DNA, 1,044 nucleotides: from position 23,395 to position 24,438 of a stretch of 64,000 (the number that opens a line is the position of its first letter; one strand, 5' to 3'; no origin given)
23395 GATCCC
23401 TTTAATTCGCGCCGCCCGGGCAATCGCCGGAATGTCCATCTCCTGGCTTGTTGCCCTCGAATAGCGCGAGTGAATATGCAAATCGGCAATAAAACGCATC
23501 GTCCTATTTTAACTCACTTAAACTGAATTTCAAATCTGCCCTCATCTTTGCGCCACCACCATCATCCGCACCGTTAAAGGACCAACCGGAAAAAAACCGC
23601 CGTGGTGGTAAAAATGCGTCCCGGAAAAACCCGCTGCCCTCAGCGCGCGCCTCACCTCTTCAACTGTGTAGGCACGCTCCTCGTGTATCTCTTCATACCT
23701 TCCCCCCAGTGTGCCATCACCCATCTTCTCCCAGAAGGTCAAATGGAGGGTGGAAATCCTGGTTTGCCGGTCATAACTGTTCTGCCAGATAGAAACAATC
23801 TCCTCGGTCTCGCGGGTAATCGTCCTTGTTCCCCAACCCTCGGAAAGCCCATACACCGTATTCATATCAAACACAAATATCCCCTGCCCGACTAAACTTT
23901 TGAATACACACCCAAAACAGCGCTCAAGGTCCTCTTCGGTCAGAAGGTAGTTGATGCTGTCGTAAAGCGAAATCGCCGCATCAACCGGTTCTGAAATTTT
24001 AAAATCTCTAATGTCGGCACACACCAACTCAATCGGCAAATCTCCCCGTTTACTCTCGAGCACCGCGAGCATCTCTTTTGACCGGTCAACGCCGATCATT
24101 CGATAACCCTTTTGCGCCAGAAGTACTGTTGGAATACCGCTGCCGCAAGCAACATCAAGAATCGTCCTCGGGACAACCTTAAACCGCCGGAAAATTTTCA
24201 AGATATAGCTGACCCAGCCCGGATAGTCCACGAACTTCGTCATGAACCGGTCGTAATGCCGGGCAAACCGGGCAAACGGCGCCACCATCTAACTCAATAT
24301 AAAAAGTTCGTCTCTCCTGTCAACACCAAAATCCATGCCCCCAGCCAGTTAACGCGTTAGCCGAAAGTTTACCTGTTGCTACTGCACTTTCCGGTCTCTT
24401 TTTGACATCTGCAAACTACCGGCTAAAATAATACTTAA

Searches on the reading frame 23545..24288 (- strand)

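Call 10: search_protein_families(library=pfam, proteins=[window:23545-24288:-], max_evalue=0.001)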
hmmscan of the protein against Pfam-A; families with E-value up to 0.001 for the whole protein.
window:23545-24288:- (248 aa): 5 families
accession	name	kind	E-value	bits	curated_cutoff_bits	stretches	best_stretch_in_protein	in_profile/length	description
PF13649.12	Methyltransf_25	-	1.1e-14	55.3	27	1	43-133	1-94/97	Methyltransferase domain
PF08241.18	Methyltransf_11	-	7.6e-12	46.1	21.2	1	44-140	1-95/95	Methyltransferase domain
PF13847.12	Methyltransf_31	-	6e-06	26.5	27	1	42-141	6-110/145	Methyltransferase domain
PF13489.12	Methyltransf_23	-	6.9e-05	23.1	27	1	29-87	13-61/164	Methyltransferase domain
PF08242.18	Methyltransf_12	-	0.00015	22.9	30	1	44-137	1-97/98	Methyltransferase domain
